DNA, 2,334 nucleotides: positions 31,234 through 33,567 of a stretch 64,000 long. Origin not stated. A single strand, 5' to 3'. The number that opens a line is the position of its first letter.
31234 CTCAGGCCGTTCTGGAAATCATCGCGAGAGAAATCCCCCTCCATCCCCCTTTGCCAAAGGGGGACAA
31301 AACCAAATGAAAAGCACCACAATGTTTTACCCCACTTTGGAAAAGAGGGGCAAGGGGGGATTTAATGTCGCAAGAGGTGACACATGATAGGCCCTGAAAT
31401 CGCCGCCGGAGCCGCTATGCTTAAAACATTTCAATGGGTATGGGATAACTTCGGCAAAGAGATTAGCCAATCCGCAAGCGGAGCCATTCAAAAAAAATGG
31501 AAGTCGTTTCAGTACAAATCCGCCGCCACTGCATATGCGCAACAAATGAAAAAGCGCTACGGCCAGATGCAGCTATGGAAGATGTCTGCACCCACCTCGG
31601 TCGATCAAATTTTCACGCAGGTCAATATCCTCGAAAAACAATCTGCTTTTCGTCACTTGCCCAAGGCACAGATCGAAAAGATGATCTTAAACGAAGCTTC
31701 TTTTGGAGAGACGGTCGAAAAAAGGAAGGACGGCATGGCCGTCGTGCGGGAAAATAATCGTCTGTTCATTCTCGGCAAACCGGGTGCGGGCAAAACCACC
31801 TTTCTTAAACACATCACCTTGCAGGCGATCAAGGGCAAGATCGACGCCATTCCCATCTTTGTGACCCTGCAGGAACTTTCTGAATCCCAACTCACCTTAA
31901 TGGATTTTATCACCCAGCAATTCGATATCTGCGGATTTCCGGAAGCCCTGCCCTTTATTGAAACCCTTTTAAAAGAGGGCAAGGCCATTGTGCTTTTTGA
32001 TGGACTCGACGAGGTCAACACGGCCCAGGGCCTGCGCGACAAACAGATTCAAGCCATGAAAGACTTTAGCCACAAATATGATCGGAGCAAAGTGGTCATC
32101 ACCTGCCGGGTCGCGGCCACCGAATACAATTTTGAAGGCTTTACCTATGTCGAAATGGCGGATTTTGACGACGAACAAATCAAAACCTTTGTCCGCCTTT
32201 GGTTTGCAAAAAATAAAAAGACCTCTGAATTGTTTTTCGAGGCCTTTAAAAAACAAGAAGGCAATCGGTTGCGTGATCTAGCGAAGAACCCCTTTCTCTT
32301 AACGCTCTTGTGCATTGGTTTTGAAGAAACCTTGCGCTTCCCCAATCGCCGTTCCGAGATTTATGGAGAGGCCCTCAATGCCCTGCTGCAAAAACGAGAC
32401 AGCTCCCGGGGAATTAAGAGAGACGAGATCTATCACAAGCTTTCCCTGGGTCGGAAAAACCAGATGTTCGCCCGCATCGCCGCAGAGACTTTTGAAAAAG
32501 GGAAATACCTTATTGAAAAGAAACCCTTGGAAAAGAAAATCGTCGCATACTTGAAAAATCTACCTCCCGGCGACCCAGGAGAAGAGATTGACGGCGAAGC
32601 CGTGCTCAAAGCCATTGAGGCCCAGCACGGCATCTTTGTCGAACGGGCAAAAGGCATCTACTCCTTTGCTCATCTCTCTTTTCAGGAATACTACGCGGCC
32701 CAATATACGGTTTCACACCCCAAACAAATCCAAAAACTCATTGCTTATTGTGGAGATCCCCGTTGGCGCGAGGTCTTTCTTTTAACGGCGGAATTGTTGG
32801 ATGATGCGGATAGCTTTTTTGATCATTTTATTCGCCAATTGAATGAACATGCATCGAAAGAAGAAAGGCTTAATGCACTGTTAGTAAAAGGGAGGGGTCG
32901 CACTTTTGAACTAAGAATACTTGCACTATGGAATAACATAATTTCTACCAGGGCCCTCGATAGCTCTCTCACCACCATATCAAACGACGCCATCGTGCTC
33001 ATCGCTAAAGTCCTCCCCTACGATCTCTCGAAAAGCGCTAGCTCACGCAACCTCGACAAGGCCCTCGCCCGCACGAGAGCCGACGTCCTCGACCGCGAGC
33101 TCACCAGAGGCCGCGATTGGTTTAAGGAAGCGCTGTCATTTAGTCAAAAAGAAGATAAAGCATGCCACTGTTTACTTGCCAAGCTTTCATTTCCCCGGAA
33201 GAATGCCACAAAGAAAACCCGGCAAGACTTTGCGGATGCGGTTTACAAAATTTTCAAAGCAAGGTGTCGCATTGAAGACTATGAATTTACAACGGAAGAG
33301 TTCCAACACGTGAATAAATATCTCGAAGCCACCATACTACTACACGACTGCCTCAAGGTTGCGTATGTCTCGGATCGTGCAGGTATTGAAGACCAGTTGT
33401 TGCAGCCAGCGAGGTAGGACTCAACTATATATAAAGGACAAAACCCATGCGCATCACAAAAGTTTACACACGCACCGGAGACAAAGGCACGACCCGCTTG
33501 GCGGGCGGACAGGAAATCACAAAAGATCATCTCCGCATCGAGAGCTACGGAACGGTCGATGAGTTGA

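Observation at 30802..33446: NACHT STAND NTPase plus DUF559 endonuclease inserted into the cobalamin salvage operon and bracketed by palindromic repeats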

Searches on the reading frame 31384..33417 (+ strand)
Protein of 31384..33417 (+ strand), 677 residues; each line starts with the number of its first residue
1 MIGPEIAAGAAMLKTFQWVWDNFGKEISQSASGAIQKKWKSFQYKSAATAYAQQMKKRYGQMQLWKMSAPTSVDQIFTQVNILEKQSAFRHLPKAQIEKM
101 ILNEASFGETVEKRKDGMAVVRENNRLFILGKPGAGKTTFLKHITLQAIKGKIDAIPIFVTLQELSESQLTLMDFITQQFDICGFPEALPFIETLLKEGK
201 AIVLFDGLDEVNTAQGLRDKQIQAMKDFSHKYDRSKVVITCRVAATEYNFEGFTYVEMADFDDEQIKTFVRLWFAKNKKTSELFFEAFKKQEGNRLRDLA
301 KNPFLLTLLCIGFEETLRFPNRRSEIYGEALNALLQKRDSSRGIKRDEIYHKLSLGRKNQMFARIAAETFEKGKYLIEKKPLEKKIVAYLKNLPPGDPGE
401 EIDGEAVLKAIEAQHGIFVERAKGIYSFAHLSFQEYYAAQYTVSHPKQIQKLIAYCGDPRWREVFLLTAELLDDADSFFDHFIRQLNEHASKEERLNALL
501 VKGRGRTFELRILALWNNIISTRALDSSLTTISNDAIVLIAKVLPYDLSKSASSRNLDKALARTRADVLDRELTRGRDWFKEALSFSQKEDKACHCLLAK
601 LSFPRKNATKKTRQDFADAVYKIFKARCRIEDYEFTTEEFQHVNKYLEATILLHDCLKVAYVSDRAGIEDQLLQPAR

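Call 3: search_protein_families(library=pfam, proteins=[window:31384-33417:+], max_evalue=0.01)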
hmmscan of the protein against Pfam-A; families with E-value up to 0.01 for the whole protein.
window:31384-33417:+ (677 aa): 8 families
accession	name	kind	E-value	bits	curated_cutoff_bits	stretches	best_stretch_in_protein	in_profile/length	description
PF05729.18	NACHT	-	1.8e-15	57.6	26.7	1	127-276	3-166/167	NACHT domain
PF20720.3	nSTAND3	-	4.4e-07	30.2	27.2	1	115-242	8-111/155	Novel STAND NTPase 3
PF22727.1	NCH2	-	1.2e-05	25.8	27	1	610-675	27-96/96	NACHT C-terminal Helical domain 2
PF24883.2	NPHP3_N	-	6.2e-05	23.7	24.8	0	197-242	122-164/164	Nephrocystin 3, N-terminal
PF13401.12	AAA_22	-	0.00022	22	27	1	127-211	8-96/130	AAA domain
PF00005.33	ABC_tran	-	0.00049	21.1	25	1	121-153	8-42/137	ABC transporter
PF01926.29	MMR_HSR1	-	0.00072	20.1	21.9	0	128-229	3-100/113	50S ribosome-binding GTPase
PF00931.28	NB-ARC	-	0.0022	17.7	23.5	1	123-243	17-137/248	NB-ARC domain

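Call 4: search_protein_families(library=padloc, proteins=[window:31384-33417:+], max_evalue=0.01)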
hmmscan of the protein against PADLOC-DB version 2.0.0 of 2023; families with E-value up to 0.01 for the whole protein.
window:31384-33417:+ (677 aa): 4 families
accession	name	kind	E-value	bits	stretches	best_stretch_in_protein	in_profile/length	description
PDLC05051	PDC-S60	-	5.3e-08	29.5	1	114-277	378-540/1027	-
PDLC04140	mad8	-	9.3e-05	20.1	1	121-167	24-68/314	mads_8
PDLC05079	PDC-S73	-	0.0003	17.7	1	94-159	162-226/752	-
PDLC02196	IetA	-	0.001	16.6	1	48-145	55-143/374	-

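Call 9: search_protein_families(library=ncbifam, proteins=[window:31384-33417:+], max_evalue=0.01)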
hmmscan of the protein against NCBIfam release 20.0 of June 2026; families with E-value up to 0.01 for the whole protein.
window:31384-33417:+ (677 aa): 6 families
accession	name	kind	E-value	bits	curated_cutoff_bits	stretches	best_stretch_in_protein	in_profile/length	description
NF058535.1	antiphage_EruA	equivalog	1.7e-10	39.8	1000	1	196-346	65-218/1318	NACHT domain-containing antiphage protein EruA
NF053861.1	DS8_antiphage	equivalog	9.4e-06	23.6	790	1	110-280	356-528/994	anti-phage protein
NF000355.4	ribo_prot_ABC_F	equivalog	0.00081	18.4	380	1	43-148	269-363/499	ribosomal protection-like ABC-F family protein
TIGR02788.1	VirB11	equivalog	0.0016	17.5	249.95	0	120-145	140-165/308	P-type DNA transfer ATPase VirB11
NF045975.1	VirB4_plasma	equivalog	0.0078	13.9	590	0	122-148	513-539/894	Mbov_0397 family ICE element conjugal transfer ATPase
TIGR00956.1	3a01205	subfamily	0.0079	13.8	1959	0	110-148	73-111/1394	pleiotropic drug resistance family protein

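Call 11: find_homologous_proteins(query=window:31384-33417:+)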
Query window:31384-33417:+ (677 aa): 5890 proteins with E <= 0.001 among 8000 candidates; the best 120 are listed.
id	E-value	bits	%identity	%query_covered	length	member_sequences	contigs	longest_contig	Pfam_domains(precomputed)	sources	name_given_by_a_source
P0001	0.0e+0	1522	100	100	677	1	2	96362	PF05729.19,PF22727.2,PF20720.4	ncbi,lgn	-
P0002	0.0e+0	1017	67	100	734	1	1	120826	PF05729.19,PF20720.4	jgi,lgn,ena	-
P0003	1.2e-258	878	61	100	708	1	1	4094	PF05729.19,PF20720.4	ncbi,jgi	-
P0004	1.3e-249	848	60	100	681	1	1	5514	PF24883.3,PF05729.19,PF22727.2,PF20720.4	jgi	-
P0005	1.5e-244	831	59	100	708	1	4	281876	PF24883.3,PF05729.19,PF20720.4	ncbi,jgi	-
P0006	3.7e-232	790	56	100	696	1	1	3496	PF24883.3,PF05729.19,PF22727.2,PF20720.4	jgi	-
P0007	9.7e-222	756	54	100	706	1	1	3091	PF24883.3,PF05729.19,PF20720.4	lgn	-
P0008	6.2e-210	717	59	76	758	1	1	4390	PF05729.19,PF22727.2,PF20720.4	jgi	jgi:hypothetical protein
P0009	5.0e-195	668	52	93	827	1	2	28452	PF24883.3,PF05729.19,PF13401.13,PF22727.2,PF20720.4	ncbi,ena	-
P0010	1.2e-193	663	47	99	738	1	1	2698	PF05729.19,PF13401.13,PF22727.2,PF20720.4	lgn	-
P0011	1.5e-193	663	52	92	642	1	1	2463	PF05729.19,PF22727.2,PF20720.4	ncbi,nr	ncbi:MAG: NACHT domain-containing protein [Desulfobacterales bacterium]|nr:NACHT domain-containing p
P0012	3.2e-193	662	47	99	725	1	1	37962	PF05729.19,PF22727.2,PF20720.4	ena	-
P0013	1.5e-187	643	48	95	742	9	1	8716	PF24883.3,PF05729.19,PF22727.2,PF20720.4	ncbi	-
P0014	3.2e-186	639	44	100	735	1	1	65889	PF05729.19,PF13401.13,PF22727.2,PF20720.4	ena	-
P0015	1.2e-184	633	52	93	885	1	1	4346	PF05729.19,PF22727.2,PF20720.4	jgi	jgi:hypothetical protein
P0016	4.5e-179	615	45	98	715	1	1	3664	PF05729.19,PF22727.2,PF20720.4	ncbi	-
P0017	7.0e-176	605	46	99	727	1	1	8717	PF24883.3,PF05729.19,PF22727.2,PF20720.4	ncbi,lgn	ncbi:MAG: NACHT domain-containing protein [Candidatus Hodarchaeota archaeon]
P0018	4.2e-174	599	47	93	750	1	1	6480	PF24883.3,PF05729.19,PF13401.13,PF22727.2,PF20720.4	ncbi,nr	ncbi:MAG: NACHT domain-containing protein [bacterium]|nr:NACHT domain-containing protein [bacterium]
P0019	3.9e-173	595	43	99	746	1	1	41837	PF05729.19,PF22727.2,PF20720.4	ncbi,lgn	-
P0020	5.1e-173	595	59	65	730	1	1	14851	PF24883.3,PF05729.19,PF22727.2,PF20720.4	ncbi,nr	ncbi:NACHT domain-containing protein [Desulfococcaceae bacterium HSG8]|nr:NACHT domain-containing pr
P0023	4.5e-170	585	44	98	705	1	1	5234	PF05729.19,PF22727.2,PF20720.4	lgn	-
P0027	1.6e-167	577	44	98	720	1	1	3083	PF05729.19,PF22727.2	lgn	-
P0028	1.9e-167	577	59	66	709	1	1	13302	PF05729.19,PF22727.2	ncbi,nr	ncbi:MAG: NACHT domain-containing protein [Desulfobacteraceae bacterium]|nr:NACHT domain-containing 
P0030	9.9e-167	574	52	71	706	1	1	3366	PF05729.19,PF22727.2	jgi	jgi:hypothetical protein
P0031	3.2e-166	573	43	99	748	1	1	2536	PF05729.19,PF22727.2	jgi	jgi:predicted NACHT family NTPase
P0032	8.5e-165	568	44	97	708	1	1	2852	PF05729.19,PF13401.13,PF22727.2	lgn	-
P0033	8.6e-165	568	44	97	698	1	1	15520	PF05729.19,PF22727.2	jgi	jgi:hypothetical protein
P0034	1.5e-164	567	45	96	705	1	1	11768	PF05729.19,PF22727.2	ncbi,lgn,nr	ncbi:MAG TPA: NACHT domain-containing protein [Pyrinomonadaceae bacterium]|nr:NACHT domain-containin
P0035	1.6e-164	567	44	97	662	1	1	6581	PF05729.19,PF22727.2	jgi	jgi:hypothetical protein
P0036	3.0e-164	566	44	97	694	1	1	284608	PF05729.19,PF22727.2,PF20720.4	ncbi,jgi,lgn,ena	ncbi:MAG TPA: NACHT domain-containing protein [Pyrinomonadaceae bacterium]|jgi:hypothetical protein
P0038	1.0e-163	564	44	95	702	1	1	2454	PF05729.19,PF22727.2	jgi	jgi:predicted NACHT family NTPase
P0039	3.5e-163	563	44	99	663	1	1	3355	PF05729.19,PF22727.2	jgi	jgi:predicted NACHT family NTPase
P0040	4.5e-163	562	43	97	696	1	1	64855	PF05729.19,PF22727.2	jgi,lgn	jgi:hypothetical protein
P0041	7.6e-163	561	44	100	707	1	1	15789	PF05729.19,PF22727.2,PF20720.4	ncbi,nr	ncbi:MAG: hypothetical protein QOD00_145 [Blastocatellia bacterium]|nr:hypothetical protein [Blastoc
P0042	1.0e-162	561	43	97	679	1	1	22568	PF05729.19,PF22727.2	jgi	jgi:NACHT domain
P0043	1.2e-162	561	43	99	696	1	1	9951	PF05729.19,PF22727.2,PF20720.4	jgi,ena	-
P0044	1.3e-162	561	44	97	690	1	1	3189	PF05729.19,PF22727.2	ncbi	-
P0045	1.3e-162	561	44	99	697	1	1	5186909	PF05729.19,PF22727.2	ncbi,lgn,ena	-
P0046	3.1e-162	559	42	100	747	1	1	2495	PF05729.19,PF22727.2,PF20720.4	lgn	-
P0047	4.9e-162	559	43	98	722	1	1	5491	PF05729.19,PF22727.2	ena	-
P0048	6.8e-162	558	43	95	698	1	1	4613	PF05729.19,PF22727.2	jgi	jgi:predicted NACHT family NTPase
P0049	8.8e-162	558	43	99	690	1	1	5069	PF05729.19,PF22727.2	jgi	jgi:predicted NACHT family NTPase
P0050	9.2e-162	558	44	99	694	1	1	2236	PF05729.19,PF22727.2,PF20720.4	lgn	-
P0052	2.4e-161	556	50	73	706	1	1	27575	PF05729.19,PF22727.2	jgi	jgi:hypothetical protein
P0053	3.1e-161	556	44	95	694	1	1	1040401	PF05729.19,PF22727.2,PF20720.4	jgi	jgi:predicted NACHT family NTPase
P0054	3.4e-161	556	45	95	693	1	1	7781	PF05729.19,PF22727.2,PF20720.4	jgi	jgi:predicted NACHT family NTPase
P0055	3.6e-161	556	44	99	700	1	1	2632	PF05729.19,PF22727.2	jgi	jgi:NACHT domain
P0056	1.2e-160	554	44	99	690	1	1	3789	PF05729.19,PF22727.2,PF20720.4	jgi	jgi:predicted NACHT family NTPase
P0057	1.4e-160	554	45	97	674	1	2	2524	PF05729.19,PF22727.2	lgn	-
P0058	1.5e-160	554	44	97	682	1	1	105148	PF05729.19,PF22727.2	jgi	jgi:adenylate kinase family enzyme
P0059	1.8e-160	554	45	97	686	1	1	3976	PF05729.19,PF22727.2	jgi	jgi:predicted NACHT family NTPase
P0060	1.9e-160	554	44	100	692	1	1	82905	PF05729.19,PF22727.2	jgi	jgi:hypothetical protein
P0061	3.8e-160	553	45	95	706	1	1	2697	PF05729.19,PF22727.2,PF20720.4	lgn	-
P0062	4.2e-160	552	53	71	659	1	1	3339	PF05729.19,PF22727.2,PF20720.4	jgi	jgi:hypothetical protein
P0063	4.4e-160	552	45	97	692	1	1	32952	PF05729.19,PF22727.2,PF20720.4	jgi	jgi:hypothetical protein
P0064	4.8e-160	552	44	99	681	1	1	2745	PF05729.19,PF22727.2,PF20720.4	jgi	jgi:NACHT domain/NACHT C-terminal Helical domain 2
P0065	4.9e-160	552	43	97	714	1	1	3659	PF05729.19,PF22727.2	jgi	jgi:predicted NACHT family NTPase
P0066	7.5e-160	552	44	97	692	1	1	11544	PF05729.19,PF22727.2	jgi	jgi:hypothetical protein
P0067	9.4e-160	551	51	69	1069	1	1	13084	PF13365.13,PF05729.19,PF22727.2,PF00089.33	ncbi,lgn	ncbi:MAG: NACHT domain-containing protein [Ardenticatenaceae bacterium]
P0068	1.2e-159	551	43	99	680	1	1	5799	PF05729.19,PF22727.2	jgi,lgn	jgi:hypothetical protein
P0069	1.2e-159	551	43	97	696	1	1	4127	PF05729.19,PF22727.2,PF20720.4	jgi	jgi:NACHT domain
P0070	1.2e-159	551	43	97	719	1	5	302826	PF24883.3,PF05729.19,PF22727.2,PF20720.4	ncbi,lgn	-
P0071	1.3e-159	551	44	95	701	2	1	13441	PF05729.19,PF22727.2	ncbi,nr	ncbi:MAG: NACHT domain-containing protein [Acidobacteriota bacterium]|nr:NACHT domain-containing pro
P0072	1.6e-159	550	52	71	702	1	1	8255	PF05729.19,PF22727.2,PF20720.4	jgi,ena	-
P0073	1.8e-159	550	45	95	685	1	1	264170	PF05729.19,PF22727.2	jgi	jgi:hypothetical protein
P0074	2.9e-159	550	45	97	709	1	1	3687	PF05729.19,PF22727.2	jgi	jgi:hypothetical protein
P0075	4.2e-159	549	43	97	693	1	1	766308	PF05729.19,PF22727.2,PF20720.4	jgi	jgi:predicted NACHT family NTPase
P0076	4.8e-159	549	51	73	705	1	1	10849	PF05729.19,PF22727.2,PF20720.4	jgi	jgi:predicted NACHT family NTPase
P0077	6.1e-159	549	50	73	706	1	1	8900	PF05729.19,PF22727.2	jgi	jgi:hypothetical protein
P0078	6.1e-159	549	43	97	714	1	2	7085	PF05729.19,PF22727.2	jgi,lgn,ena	-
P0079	6.1e-159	549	44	97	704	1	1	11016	PF05729.19,PF22727.2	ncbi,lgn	ncbi:MAG: NACHT domain-containing protein [Pyrinomonadaceae bacterium]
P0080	7.3e-159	548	43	97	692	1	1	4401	PF05729.19,PF22727.2,PF20720.4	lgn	-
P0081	7.5e-159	548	43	99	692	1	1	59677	PF05729.19,PF22727.2,PF20720.4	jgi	jgi:hypothetical protein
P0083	8.9e-159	548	44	95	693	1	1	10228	PF05729.19,PF22727.2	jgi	jgi:hypothetical protein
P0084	1.8e-158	547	42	100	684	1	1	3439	PF05729.19,PF22727.2,PF20720.4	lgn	-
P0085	2.3e-158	547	44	95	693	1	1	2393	PF05729.19,PF22727.2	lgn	-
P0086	2.6e-158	547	44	99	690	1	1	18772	PF05729.19,PF22727.2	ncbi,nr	ncbi:MAG: NACHT domain-containing protein [Chloroflexi bacterium]|nr:NACHT domain-containing protein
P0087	2.6e-158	546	44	99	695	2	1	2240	PF05729.19,PF22727.2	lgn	-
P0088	2.6e-158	546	42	95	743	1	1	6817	PF05729.19,PF22727.2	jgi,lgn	jgi:energy-coupling factor transporter ATP-binding protein EcfA2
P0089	3.4e-158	546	44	92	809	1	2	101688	PF24883.3,PF19961.6,PF05729.19,PF22727.2,PF20720.4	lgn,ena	-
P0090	3.6e-158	546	43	99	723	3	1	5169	PF05729.19,PF22727.2,PF20720.4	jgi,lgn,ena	-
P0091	3.7e-158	546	43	97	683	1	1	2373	PF05729.19,PF22727.2,PF20720.4,PF13191.13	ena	-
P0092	4.0e-158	546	44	95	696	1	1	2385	PF05729.19,PF22727.2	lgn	-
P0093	4.4e-158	546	43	97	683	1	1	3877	PF05729.19,PF22727.2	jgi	jgi:hypothetical protein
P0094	5.0e-158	546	44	99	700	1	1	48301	PF05729.19,PF22727.2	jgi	jgi:hypothetical protein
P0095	5.7e-158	545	42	95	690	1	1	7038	PF05729.19,PF22727.2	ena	-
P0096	6.0e-158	545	51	73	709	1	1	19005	PF05729.19,PF22727.2,PF20720.4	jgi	jgi:hypothetical protein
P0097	7.6e-158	545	44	97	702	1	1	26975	PF05729.19,PF22727.2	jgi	jgi:hypothetical protein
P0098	7.9e-158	545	44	99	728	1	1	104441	PF05729.19,PF22727.2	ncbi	-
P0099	1.1e-157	544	43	97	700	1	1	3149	PF05729.19,PF13401.13,PF22727.2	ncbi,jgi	jgi:hypothetical protein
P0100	1.6e-157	544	45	97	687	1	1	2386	PF05729.19,PF22727.2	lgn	-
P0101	1.7e-157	544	44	97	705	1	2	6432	PF05729.19,PF22727.2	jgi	jgi:predicted NACHT family NTPase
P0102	1.7e-157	544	43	100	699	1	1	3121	PF05729.19,PF22727.2,PF20720.4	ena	-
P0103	2.7e-157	543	50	72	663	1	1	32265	PF05729.19,PF22727.2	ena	-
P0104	3.1e-157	543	44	97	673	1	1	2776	PF05729.19,PF22727.2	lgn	-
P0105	3.2e-157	543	50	72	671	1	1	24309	PF05729.19,PF22727.2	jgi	-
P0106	3.5e-157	543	43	96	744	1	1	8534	PF05729.19,PF13401.13,PF22727.2,PF20720.4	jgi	jgi:hypothetical protein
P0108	3.8e-157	543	44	96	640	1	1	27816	PF05729.19,PF22727.2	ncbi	-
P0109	6.4e-157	542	44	99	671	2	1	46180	PF05729.19,PF22727.2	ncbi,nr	ncbi:MAG: NACHT domain-containing protein [Acidobacteria bacterium]|nr:NACHT domain-containing prote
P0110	7.1e-157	542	43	97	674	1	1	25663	PF05729.19,PF22727.2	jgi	jgi:predicted NACHT family NTPase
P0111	1.1e-156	541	51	71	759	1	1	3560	PF05729.19,PF22727.2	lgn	-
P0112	1.3e-156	541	43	97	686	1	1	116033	PF05729.19,PF22727.2,PF24389.2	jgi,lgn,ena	-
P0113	1.5e-156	541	43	99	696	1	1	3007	PF05729.19,PF22727.2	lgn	-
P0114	2.2e-156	540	43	99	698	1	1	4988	PF05729.19,PF22727.2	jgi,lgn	jgi:predicted NACHT family NTPase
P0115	2.8e-156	540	44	99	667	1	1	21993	PF05729.19,PF22727.2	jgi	jgi:NACHT domain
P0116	3.2e-156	540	43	95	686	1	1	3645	PF05729.19,PF22727.2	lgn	-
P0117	3.2e-156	540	43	99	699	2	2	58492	PF05729.19,PF22727.2,PF20720.4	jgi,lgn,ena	jgi:predicted NACHT family NTPase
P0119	4.1e-156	539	50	74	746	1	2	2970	PF05729.19,PF22727.2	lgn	-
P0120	4.6e-156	539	44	96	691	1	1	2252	PF05729.19,PF22727.2,PF20720.4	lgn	-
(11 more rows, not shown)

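Call 12: find_encoding_contigs(protein=P0001, flank=10000, max_places=4)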
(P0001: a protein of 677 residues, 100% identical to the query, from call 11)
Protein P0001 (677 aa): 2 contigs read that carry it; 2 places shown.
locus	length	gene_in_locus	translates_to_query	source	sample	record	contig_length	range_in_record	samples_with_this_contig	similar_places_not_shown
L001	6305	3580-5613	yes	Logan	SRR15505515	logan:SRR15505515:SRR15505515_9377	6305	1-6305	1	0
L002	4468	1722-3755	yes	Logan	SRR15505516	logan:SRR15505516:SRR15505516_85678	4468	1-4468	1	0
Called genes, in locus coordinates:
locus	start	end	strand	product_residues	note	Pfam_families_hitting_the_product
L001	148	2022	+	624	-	PF07715:Plug, PF00593:TonB_dep_Rec_b-barrel, PF14905:OMP_b-brl_3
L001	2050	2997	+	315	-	PF01497:Peripla_BP_2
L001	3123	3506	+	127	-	PF04480:DUF559, PF18741:MTES_1575 (weak)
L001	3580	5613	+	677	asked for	PF05729:NACHT, PF20720:nSTAND3 (weak), PF22727:NCH2 (faint)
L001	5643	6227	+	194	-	PF01923:Cob_adeno_trans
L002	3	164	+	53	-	?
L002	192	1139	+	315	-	PF01497:Peripla_BP_2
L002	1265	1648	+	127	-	PF04480:DUF559, PF18741:MTES_1575 (weak)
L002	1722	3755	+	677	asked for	PF05729:NACHT, PF20720:nSTAND3 (weak), PF22727:NCH2 (faint)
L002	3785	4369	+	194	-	PF01923:Cob_adeno_trans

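Call 13: find_encoding_contigs(protein=P0002, flank=8000, max_places=3)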
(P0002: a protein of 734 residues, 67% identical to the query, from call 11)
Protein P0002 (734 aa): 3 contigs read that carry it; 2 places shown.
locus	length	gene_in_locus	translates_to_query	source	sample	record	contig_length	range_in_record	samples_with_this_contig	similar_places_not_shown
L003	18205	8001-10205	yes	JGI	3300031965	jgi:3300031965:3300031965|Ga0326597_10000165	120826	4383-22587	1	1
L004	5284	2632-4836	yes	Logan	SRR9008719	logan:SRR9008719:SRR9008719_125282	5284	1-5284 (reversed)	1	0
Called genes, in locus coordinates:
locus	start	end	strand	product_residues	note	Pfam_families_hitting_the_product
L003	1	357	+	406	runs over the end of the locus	PF12832:MFS_1_like (weak), PF00083:Sugar_tr (faint), PF06779:MFS_4, PF07690:MFS_1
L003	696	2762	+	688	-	PF07715:Plug, PF00593:TonB_dep_Rec_b-barrel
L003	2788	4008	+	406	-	-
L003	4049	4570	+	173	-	PF02283:CobU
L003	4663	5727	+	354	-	PF02277:DBI_PRT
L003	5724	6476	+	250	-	PF02654:CobS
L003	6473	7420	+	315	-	PF01497:Peripla_BP_2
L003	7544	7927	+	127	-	PF04480:DUF559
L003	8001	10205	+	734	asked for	PF20720:nSTAND3 (weak), PF05729:NACHT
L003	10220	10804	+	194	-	PF01923:Cob_adeno_trans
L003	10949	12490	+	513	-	PF01656:CbiA, PF13500:AAA_26, PF07685:GATase_3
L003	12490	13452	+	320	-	PF01497:Peripla_BP_2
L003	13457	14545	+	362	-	PF01032:FecCD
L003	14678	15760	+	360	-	-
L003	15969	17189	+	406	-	PF00202:Aminotran_3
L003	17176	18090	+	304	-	PF02729:OTCace_N, PF00185:OTCace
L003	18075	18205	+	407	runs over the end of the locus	PF00764:Arginosuc_synth, PF20979:Arginosuc_syn_C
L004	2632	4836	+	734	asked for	PF20720:nSTAND3 (weak), PF05729:NACHT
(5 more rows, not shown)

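Call 14: find_encoding_contigs(protein=P0005, flank=8000, max_places=3)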
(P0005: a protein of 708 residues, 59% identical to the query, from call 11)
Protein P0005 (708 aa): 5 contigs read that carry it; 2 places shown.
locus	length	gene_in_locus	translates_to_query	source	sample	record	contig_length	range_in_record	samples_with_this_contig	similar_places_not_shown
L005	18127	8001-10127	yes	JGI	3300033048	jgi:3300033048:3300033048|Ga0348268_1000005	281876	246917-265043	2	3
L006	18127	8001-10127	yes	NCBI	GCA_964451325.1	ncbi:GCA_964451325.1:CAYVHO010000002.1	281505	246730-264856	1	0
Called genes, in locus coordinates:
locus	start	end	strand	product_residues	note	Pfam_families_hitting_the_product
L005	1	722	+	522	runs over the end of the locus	PF00590:TP_methylase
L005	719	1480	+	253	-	PF00590:TP_methylase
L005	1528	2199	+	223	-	PF00881:Nitroreductase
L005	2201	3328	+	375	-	PF00155:Aminotran_1_2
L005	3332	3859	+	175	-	PF02283:CobU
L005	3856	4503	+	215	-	PF01797:Y1_Tnp (faint)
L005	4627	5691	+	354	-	PF02277:DBI_PRT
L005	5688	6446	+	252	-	PF02654:CobS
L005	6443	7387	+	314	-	PF01497:Peripla_BP_2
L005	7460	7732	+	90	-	PF02604:PhdYeFM_antitox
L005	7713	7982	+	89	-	PF06769:YoeB_toxin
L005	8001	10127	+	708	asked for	PF20720:nSTAND3 (weak), PF24883:NPHP3_N (faint), PF05729:NACHT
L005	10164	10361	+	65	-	PF07927:HicA_toxin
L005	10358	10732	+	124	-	PF05534:HicB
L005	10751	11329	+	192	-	PF01923:Cob_adeno_trans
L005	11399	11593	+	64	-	PF09957:VapB_antitoxin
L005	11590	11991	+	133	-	PF01850:PIN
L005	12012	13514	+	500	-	PF01656:CbiA, PF13500:AAA_26, PF07685:GATase_3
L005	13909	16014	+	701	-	PF01926:MMR_HSR1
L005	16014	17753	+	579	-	PF00350:Dynamin_N (faint), PF01926:MMR_HSR1, PF18709:DLP_helical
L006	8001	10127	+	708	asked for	PF20720:nSTAND3 (weak), PF24883:NPHP3_N (faint), PF05729:NACHT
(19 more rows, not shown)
